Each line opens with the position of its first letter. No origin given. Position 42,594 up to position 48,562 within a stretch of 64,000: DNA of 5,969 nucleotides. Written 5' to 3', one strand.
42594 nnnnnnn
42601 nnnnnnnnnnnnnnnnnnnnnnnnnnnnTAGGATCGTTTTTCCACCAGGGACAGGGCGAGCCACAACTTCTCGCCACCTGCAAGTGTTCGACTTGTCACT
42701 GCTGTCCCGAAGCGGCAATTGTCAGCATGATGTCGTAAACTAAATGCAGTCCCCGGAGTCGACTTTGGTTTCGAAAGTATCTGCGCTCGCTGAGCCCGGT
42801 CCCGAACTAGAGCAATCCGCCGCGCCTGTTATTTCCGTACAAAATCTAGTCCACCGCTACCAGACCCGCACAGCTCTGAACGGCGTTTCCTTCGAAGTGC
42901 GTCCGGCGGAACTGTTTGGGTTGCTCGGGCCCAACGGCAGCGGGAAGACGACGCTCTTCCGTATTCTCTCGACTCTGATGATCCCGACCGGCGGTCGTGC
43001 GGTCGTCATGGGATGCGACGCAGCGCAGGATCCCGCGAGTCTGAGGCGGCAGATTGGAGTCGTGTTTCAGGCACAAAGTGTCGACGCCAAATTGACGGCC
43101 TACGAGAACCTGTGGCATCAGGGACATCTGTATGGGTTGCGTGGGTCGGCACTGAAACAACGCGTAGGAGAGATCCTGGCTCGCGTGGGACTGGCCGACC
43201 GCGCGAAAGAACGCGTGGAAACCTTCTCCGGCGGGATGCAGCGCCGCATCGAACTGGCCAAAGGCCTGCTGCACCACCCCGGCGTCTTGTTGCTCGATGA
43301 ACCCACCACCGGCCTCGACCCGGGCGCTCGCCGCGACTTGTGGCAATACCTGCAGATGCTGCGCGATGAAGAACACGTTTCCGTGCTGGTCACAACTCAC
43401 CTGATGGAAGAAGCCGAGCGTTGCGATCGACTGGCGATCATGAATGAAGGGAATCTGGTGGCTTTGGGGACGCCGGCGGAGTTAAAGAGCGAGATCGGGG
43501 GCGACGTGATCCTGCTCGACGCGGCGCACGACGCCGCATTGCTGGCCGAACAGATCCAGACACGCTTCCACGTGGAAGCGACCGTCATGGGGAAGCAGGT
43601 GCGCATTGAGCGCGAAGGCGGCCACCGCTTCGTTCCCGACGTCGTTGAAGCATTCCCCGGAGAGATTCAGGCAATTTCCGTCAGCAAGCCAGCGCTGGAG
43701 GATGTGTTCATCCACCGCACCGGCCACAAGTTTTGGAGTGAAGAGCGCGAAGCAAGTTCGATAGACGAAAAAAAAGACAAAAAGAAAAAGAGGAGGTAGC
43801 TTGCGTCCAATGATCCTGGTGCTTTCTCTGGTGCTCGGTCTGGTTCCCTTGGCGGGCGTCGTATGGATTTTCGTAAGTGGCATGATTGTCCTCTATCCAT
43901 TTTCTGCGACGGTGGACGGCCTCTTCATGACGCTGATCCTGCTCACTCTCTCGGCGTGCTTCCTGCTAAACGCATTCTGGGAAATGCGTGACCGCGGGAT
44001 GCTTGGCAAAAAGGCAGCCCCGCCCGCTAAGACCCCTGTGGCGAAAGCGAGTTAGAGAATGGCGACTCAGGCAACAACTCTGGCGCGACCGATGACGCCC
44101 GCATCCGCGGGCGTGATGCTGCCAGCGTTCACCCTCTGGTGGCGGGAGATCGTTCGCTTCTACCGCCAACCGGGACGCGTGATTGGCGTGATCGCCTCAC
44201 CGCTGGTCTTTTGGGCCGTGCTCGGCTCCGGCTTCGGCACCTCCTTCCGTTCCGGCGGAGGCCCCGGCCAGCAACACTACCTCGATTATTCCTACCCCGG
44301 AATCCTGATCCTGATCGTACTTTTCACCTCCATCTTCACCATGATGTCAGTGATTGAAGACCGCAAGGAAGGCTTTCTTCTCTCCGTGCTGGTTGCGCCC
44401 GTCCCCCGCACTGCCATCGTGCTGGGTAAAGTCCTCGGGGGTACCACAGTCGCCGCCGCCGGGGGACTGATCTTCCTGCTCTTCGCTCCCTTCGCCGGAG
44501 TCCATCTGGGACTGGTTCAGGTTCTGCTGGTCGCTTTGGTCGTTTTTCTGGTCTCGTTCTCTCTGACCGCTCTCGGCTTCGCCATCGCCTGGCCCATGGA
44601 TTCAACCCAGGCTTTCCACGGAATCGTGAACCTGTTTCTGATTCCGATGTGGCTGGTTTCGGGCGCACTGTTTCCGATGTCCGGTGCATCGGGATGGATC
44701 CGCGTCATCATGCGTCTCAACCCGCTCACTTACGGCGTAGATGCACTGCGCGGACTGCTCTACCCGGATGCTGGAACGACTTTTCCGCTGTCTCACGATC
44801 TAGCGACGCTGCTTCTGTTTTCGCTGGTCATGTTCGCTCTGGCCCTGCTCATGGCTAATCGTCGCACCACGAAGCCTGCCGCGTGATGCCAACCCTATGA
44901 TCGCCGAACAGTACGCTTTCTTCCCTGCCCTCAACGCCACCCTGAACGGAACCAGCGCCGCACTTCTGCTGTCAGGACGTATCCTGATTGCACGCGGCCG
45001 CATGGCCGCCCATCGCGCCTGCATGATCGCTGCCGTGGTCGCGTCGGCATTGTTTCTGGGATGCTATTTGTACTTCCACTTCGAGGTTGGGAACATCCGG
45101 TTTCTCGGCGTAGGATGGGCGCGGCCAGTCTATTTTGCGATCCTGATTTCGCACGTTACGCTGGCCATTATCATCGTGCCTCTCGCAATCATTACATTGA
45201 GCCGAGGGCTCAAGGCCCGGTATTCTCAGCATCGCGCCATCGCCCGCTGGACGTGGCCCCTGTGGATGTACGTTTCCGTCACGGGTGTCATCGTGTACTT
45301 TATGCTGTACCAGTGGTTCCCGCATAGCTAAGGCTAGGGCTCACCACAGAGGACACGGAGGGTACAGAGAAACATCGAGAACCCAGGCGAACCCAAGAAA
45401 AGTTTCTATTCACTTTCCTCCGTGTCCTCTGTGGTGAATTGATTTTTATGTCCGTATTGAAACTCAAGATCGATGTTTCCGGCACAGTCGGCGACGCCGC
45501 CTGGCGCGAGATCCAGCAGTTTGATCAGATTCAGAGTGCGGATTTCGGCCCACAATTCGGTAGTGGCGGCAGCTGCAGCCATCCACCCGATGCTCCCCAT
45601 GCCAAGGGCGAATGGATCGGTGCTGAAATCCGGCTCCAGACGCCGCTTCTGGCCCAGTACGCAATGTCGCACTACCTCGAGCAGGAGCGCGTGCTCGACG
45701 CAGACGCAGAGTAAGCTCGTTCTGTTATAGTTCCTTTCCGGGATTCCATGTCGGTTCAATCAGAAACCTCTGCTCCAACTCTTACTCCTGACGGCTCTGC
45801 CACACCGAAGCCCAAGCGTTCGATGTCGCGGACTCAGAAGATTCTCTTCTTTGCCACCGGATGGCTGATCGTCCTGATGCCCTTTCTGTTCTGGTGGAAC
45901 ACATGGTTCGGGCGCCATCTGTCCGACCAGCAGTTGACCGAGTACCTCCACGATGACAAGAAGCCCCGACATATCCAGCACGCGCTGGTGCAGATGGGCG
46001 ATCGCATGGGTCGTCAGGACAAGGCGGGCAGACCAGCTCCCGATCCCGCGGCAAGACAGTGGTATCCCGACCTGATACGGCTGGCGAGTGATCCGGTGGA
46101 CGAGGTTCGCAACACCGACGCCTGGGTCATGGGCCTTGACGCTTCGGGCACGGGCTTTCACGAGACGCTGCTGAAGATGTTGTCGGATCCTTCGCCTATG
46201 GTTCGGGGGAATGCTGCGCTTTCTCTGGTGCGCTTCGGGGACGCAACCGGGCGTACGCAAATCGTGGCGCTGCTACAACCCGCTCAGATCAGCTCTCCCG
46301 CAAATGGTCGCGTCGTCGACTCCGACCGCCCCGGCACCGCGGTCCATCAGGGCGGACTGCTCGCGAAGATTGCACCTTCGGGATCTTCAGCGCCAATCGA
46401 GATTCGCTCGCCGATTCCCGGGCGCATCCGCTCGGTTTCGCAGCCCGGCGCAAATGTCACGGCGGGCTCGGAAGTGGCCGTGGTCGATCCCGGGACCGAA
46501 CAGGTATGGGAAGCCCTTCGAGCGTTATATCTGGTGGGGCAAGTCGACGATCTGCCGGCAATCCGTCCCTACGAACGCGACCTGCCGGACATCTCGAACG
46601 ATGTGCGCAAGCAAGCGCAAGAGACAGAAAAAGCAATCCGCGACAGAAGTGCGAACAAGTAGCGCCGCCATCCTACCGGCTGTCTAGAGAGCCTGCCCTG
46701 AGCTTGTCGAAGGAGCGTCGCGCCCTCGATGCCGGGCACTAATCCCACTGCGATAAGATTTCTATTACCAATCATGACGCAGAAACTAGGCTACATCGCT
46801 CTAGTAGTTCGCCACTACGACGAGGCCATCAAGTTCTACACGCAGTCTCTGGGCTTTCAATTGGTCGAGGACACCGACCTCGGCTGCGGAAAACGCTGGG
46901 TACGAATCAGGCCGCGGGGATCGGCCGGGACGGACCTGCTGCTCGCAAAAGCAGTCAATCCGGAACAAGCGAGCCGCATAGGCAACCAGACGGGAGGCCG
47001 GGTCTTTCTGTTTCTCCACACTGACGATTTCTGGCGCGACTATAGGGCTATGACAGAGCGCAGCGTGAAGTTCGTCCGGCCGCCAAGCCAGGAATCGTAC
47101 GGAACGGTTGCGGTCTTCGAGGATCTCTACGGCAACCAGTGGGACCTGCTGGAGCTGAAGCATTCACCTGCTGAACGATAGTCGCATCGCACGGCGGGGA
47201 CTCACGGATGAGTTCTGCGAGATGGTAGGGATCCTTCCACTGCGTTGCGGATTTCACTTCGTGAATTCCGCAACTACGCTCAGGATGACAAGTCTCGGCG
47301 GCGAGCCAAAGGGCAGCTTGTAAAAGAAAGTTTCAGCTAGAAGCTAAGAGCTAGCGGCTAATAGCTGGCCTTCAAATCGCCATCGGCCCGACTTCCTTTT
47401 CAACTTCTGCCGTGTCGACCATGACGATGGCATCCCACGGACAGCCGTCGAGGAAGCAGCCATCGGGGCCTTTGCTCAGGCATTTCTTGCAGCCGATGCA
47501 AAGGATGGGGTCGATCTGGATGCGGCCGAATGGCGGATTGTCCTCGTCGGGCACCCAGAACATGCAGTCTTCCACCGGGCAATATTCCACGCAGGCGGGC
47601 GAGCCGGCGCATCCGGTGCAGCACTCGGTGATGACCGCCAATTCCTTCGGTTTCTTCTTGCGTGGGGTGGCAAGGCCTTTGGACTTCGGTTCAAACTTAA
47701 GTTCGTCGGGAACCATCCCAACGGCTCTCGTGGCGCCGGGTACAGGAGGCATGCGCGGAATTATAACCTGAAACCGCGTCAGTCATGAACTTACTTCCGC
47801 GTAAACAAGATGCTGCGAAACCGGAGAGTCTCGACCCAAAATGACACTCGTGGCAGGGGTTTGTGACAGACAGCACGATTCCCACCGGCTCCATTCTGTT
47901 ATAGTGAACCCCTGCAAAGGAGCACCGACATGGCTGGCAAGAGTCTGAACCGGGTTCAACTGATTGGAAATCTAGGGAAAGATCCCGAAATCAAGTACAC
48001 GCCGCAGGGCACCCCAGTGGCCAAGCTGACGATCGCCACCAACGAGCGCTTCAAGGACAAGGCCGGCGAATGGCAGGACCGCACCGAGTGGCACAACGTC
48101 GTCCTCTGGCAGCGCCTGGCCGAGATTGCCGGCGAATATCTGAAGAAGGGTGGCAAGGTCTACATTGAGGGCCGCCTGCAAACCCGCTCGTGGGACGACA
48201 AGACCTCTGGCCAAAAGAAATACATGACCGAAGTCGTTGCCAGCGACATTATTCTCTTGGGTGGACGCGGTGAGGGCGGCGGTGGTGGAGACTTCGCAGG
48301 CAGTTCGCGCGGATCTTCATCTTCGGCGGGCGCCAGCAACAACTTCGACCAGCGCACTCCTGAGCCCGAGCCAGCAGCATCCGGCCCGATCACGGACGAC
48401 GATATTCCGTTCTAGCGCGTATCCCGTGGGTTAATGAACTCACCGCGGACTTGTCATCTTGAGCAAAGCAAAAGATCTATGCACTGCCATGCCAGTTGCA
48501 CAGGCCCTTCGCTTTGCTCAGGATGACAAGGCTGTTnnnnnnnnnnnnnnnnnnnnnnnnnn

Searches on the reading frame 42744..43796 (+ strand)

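Call 23: search_protein_families(library=pfam, proteins=[window:42744-43796:+], max_evalue=0.001)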
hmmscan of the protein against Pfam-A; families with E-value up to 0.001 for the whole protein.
window:42744-43796:+ (351 aa): 6 families
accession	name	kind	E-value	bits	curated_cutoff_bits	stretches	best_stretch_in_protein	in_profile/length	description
PF00005.33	ABC_tran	-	1.2e-33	117.1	25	1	45-189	1-137/137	ABC transporter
PF13304.12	AAA_21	-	2.1e-13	51.4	27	2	152-219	229-298/304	AAA domain, putative AbiEii toxin, Type IV TA system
PF13732.12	DrrA1-3_C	-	1.6e-05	25.9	27.4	1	242-325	1-80/81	ATP-binding protein DrrA1-3-like, C-terminal domain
PF13555.12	AAA_29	-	0.00026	21.1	27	1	46-83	13-50/61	P-loop containing region of AAA domain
PF16575.11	CLP1_P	-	0.00046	20.5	26.6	1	62-115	1-54/188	mRNA cleavage and polyadenylation factor CLP1 P-loop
PF13175.12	AAA_15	-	0.00056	20.1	32.1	0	180-219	330-369/374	AAA ATPase domain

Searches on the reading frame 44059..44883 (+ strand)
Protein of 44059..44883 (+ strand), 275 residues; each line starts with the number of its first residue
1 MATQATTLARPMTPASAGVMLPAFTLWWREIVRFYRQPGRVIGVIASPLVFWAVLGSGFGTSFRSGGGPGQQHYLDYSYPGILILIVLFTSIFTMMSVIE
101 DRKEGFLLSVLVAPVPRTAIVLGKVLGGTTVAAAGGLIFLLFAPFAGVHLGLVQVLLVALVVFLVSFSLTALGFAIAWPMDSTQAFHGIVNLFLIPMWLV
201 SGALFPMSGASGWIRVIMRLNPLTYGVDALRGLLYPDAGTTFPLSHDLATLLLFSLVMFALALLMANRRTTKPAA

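Call 21: search_protein_families(library=pfam, proteins=[window:44059-44883:+], max_evalue=0.01)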
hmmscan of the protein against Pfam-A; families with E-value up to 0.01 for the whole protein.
window:44059-44883:+ (275 aa): 5 families
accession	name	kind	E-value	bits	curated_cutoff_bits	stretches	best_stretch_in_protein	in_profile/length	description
PF01061.29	ABC2_membrane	-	2.5e-30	106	26.9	1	24-235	4-211/211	ABC-2 type transporter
PF12698.13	ABC2_membrane_3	-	7.6e-22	78.3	31.6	1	71-264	157-347/347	ABC-2 family transporter protein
PF12730.13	ABC2_membrane_4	-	1.8e-05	25.3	27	1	30-177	5-151/179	ABC-2 family transporter protein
PF12679.13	ABC2_membrane_2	-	8.2e-05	22.4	27.2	1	81-263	73-275/283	ABC-2 family transporter protein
PF13346.12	ABC2_membrane_5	-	0.0011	19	25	1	77-176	33-136/205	ABC-2 family transporter protein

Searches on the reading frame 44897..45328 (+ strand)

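Call 21: search_protein_families(library=pfam, proteins=[window:44897-45328:+], max_evalue=0.01)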
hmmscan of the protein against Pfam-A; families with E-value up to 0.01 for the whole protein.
window:44897-45328:+ (144 aa): 1 family
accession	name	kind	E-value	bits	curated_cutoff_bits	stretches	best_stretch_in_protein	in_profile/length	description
PF04238.17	DUF420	-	2e-41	141.7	30.5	1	9-137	1-130/130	Protein of unknown function (DUF420)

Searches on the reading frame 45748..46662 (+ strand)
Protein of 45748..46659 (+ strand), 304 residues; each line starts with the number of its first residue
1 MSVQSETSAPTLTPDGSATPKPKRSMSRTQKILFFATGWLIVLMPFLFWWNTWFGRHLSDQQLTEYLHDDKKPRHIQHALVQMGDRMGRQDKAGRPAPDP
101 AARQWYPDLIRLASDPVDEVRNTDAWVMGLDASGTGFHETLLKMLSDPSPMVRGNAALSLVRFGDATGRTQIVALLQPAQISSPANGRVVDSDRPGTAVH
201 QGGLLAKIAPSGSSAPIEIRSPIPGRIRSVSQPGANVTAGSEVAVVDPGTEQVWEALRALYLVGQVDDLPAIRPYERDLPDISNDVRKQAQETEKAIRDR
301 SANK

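Call 18: find_encoding_contigs(protein=window:45826-46662:+, flank=10000, max_places=1)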
Protein window:45826-46662:+ (278 aa): no gene with exactly this product is on record in the collection.

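Call 21: search_protein_families(library=pfam, proteins=[window:45748-46659:+], max_evalue=0.01)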
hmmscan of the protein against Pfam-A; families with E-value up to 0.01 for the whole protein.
window:45748-46659:+ (304 aa): 4 families
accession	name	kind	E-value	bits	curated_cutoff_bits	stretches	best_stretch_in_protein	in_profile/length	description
PF13646.12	HEAT_2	-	2.7e-07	31.2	27.7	1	109-176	4-71/88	HEAT repeats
PF02985.28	HEAT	-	3.7e-07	30.2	23.5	1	140-164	4-28/31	HEAT repeat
PF13513.12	HEAT_EZ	-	0.00057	20.8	27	0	139-160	31-52/55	HEAT-like repeat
PF00364.28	Biotin_lipoyl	-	0.003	17.8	22.1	0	179-208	43-73/73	Biotin-requiring enzyme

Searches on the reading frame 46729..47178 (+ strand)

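Call 21: search_protein_families(library=pfam, proteins=[window:46729-47178:+], max_evalue=0.01)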
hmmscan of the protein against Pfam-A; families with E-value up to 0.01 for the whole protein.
window:46729-47178:+ (150 aa): 1 family
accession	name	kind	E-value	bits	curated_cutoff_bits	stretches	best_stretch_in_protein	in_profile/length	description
PF00903.31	Glyoxalase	-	1.2e-18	68.1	20.6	1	19-139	1-120/121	Glyoxalase/Bleomycin resistance protein/Dioxygenase superfamily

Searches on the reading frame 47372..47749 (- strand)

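Call 21: search_protein_families(library=pfam, proteins=[window:47372-47749:-], max_evalue=0.01)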
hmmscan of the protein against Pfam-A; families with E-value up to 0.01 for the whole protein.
window:47372-47749:- (125 aa): 5 families
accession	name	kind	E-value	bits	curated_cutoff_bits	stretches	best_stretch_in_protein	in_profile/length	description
PF12838.12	Fer4_7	-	1.6e-05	25.7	27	1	44-92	2-46/52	4Fe-4S dicluster domain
PF14697.11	Fer4_21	-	9.7e-05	22.9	35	1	33-63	30-57/59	4Fe-4S dicluster domain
PF13237.11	Fer4_10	-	0.0027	18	25.5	0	77-105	2-21/53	4Fe-4S dicluster domain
PF00037.32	Fer4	-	0.006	16.8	21.1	0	77-90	1-14/24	4Fe-4S binding domain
PF12797.12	Fer4_2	-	0.0083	16.5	24.5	0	77-91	3-17/22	4Fe-4S binding domain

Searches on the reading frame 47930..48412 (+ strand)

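Call 21: search_protein_families(library=pfam, proteins=[window:47930-48412:+], max_evalue=0.01)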
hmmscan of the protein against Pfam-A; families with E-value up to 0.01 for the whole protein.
window:47930-48412:+ (161 aa): 1 family
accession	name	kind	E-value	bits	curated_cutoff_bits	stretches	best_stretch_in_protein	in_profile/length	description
PF00436.31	SSB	-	1.7e-40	137.7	26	1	6-108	1-102/104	Single-strand binding protein family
